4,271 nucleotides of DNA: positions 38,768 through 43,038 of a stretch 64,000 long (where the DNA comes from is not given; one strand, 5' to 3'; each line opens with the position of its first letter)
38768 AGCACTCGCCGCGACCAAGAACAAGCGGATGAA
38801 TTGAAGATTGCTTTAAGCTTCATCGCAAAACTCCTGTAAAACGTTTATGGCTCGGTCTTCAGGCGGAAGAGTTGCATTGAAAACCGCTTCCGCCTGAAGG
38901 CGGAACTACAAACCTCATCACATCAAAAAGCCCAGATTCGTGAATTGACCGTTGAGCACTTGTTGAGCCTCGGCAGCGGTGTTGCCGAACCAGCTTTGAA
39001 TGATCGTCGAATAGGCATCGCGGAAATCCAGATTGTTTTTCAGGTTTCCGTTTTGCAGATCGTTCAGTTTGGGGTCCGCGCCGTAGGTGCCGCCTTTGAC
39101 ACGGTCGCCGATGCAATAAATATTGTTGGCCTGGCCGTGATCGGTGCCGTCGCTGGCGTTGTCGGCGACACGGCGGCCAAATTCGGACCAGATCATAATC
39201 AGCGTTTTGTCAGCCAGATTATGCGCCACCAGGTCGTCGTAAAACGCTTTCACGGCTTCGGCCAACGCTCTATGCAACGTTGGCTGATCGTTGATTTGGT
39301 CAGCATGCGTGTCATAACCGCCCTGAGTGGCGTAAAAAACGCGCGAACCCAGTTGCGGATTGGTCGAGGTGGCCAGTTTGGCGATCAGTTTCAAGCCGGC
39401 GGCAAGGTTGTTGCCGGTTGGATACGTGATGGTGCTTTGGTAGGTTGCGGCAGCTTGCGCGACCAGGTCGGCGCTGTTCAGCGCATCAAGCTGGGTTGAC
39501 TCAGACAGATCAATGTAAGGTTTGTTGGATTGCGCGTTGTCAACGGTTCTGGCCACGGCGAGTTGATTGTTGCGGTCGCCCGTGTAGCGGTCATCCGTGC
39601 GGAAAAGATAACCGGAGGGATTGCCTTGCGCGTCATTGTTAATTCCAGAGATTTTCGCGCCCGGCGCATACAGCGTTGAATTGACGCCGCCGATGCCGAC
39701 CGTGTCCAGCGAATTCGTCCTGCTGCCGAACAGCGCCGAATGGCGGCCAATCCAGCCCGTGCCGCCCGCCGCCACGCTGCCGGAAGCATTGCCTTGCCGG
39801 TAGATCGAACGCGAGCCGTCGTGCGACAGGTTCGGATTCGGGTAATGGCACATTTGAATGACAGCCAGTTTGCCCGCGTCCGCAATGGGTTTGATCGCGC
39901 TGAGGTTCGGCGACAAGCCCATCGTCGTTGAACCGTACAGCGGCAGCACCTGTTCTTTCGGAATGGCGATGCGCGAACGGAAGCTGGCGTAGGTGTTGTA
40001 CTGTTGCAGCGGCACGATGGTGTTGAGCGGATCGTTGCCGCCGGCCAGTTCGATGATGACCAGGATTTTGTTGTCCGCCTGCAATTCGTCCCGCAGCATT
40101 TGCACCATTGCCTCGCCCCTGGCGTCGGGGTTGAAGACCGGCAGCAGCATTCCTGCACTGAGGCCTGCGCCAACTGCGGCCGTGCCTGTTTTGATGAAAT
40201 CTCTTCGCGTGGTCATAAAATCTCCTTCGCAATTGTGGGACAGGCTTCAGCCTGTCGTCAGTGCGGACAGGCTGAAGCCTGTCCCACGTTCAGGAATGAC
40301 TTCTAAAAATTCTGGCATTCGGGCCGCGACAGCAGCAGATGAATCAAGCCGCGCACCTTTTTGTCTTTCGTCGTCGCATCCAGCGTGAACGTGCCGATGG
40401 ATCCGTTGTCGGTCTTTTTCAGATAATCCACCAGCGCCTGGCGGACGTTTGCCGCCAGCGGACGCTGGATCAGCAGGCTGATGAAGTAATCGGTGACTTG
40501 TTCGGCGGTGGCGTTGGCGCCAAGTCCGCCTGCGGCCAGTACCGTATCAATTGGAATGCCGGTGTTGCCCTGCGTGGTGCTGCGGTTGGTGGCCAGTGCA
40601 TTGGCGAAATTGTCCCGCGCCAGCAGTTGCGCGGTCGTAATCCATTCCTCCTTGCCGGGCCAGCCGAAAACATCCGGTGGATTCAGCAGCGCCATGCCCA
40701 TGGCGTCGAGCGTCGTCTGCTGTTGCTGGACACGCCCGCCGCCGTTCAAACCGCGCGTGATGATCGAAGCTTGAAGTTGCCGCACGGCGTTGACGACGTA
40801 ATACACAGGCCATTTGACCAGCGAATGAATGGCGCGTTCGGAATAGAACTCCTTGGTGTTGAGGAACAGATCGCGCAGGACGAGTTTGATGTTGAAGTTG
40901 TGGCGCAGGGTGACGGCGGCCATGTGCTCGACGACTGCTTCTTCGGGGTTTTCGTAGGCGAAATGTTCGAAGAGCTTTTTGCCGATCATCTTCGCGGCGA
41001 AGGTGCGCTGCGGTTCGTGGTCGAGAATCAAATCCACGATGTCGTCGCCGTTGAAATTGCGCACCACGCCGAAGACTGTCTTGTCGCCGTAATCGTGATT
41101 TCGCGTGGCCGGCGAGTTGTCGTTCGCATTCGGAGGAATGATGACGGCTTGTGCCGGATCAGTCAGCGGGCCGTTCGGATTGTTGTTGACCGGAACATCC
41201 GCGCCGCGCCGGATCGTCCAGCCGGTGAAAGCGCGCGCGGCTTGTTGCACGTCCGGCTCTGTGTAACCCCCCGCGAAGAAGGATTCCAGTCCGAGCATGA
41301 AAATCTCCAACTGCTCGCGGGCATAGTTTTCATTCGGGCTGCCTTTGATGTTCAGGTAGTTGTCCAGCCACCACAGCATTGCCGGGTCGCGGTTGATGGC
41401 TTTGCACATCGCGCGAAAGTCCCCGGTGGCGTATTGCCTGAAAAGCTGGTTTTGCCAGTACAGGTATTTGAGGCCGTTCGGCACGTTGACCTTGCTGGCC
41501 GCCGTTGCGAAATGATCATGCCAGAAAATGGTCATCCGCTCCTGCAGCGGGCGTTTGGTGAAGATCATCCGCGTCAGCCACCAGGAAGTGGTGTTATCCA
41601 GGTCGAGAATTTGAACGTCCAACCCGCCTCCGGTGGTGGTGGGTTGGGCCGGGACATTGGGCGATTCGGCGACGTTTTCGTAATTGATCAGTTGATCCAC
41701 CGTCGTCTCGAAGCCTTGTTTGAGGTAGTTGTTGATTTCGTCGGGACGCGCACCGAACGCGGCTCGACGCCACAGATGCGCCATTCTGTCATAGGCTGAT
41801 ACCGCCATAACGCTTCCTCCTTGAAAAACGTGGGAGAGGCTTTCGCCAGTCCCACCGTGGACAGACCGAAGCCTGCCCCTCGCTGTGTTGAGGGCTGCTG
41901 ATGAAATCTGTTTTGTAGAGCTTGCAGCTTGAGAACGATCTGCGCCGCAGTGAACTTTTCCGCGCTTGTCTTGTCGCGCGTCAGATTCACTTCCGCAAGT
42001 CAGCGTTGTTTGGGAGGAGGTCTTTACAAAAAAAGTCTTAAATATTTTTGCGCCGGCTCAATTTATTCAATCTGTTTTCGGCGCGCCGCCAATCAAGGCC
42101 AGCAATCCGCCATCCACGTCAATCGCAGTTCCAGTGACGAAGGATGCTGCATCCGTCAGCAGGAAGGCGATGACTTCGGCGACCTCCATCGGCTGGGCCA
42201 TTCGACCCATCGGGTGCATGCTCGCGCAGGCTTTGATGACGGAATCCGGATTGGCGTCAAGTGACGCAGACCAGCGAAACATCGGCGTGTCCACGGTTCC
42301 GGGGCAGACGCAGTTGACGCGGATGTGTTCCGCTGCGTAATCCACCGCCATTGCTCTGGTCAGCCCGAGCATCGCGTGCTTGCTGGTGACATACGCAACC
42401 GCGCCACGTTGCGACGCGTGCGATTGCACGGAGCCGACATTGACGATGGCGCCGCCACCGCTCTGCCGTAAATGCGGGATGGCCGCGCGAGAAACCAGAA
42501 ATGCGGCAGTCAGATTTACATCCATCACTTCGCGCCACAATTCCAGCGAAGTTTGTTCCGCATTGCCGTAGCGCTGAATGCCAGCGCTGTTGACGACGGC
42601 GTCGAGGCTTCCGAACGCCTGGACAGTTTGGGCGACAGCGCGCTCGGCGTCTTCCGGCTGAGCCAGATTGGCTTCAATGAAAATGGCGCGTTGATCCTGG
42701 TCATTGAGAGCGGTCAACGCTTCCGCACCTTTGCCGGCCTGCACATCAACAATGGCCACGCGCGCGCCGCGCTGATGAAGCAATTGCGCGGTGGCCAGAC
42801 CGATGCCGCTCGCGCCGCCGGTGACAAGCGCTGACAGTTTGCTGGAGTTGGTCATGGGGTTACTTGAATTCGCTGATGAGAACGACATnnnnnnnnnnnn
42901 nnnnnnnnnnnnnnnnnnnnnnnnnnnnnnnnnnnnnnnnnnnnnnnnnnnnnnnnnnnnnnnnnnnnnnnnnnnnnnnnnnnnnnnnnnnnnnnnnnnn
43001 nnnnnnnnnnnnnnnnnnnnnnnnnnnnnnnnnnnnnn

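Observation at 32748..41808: Two paralogous DUF1800-DUF1501 operons bracketing an AT-rich islet, each decorated with the same palindromic hairpin family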

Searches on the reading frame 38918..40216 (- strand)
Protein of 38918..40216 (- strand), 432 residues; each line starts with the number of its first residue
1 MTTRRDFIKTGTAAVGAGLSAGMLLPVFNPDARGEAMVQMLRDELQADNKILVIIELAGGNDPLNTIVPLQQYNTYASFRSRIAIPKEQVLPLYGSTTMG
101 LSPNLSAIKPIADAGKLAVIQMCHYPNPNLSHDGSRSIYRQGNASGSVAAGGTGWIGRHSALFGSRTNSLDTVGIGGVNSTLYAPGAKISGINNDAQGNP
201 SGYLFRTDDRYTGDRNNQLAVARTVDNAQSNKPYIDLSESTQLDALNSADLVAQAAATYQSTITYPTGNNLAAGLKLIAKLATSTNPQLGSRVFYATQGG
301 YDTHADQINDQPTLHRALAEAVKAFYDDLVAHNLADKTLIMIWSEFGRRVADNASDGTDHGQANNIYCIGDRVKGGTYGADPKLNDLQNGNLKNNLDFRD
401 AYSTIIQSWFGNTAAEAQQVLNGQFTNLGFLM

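Call 11: search_protein_families(library=pfam, proteins=[window:38918-40216:-])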
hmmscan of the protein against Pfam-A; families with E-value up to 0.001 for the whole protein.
window:38918-40216:- (432 aa): 2 families
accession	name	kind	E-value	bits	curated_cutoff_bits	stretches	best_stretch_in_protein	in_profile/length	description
PF07394.17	DUF1501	-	9.8e-27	94.5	27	1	52-407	4-359/390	Protein of unknown function (DUF1501)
PF10399.14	UCR_Fe-S_N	-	0.00035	20.3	24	1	2-26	9-33/41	Ubiquitinol-cytochrome C reductase Fe-S subunit TAT signal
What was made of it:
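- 38918..40216 (-): DUF1501, 'upstream pair' copy (432 aa), Tat signal. Pfam PF07394 (call 11).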

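Call 43: search_protein_families(library=ncbifam, proteins=[window:38918-40216:-], max_evalue=0.01)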
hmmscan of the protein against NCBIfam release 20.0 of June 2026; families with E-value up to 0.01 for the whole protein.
window:38918-40216:- (432 aa): 1 family
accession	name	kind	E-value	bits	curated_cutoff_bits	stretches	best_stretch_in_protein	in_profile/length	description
TIGR01409.1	TAT_signal_seq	domain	0.00061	20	16.7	1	2-24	1-22/29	twin-arginine translocation signal domain-containing protein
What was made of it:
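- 38918..40216 (-): TIGR01409 scores 20.0 bits against a cut-off of 16.7 (call 43).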

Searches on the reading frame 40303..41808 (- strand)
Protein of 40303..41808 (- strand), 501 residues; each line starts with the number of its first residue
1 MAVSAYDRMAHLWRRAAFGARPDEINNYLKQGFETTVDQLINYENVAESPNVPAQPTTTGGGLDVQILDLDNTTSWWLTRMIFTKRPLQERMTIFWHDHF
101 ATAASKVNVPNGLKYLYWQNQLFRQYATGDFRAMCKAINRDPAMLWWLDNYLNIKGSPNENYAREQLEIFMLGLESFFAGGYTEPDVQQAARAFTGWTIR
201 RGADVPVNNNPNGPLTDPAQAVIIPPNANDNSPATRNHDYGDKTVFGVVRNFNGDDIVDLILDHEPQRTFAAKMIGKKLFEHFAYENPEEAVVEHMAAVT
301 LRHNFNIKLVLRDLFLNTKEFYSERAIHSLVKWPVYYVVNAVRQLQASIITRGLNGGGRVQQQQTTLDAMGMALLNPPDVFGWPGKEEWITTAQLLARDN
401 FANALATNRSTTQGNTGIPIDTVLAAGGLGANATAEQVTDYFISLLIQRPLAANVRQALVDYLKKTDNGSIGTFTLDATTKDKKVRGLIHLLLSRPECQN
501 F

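Call 11: search_protein_families(library=pfam, proteins=[window:40303-41808:-])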
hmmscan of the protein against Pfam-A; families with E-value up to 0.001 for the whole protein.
window:40303-41808:- (501 aa): 1 family
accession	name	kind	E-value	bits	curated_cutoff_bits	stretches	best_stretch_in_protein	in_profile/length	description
PF08811.16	DUF1800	-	2.2e-100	337.2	26.1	1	11-499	1-418/419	Protein of unknown function (DUF1800)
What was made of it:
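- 40303..41808 (-): DUF1800, 'upstream pair' copy (501 aa), no signal peptide. Pfam PF08811, E 2e-100 (call 11).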

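Call 43: search_protein_families(library=ncbifam, proteins=[window:40303-41808:-], max_evalue=0.01)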
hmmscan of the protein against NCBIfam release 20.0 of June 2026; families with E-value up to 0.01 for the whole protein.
window:40303-41808:- (501 aa): 0 families

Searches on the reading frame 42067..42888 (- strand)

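Call 11: search_protein_families(library=pfam, proteins=[window:42067-42888:-])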
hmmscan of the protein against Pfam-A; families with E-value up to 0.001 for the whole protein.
window:42067-42888:- (273 aa): 5 families
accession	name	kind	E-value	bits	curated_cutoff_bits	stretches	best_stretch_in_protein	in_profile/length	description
PF13561.12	adh_short_C2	-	2.3e-64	217.6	27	1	26-262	3-235/236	Enoyl-(Acyl carrier protein) reductase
PF00106.31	adh_short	-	8.3e-57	192.3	26.6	1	20-205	3-188/195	short chain dehydrogenase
PF23441.1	SDR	-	7.3e-14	52.2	27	1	19-263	9-256/258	SDR-like rossmann domain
PF08659.16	KR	-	1.9e-11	44.7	22.6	1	20-173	3-156/180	KR domain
PF01370.27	Epimerase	-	2.6e-08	34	20.9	1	20-186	1-162/240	NAD dependent epimerase/dehydratase family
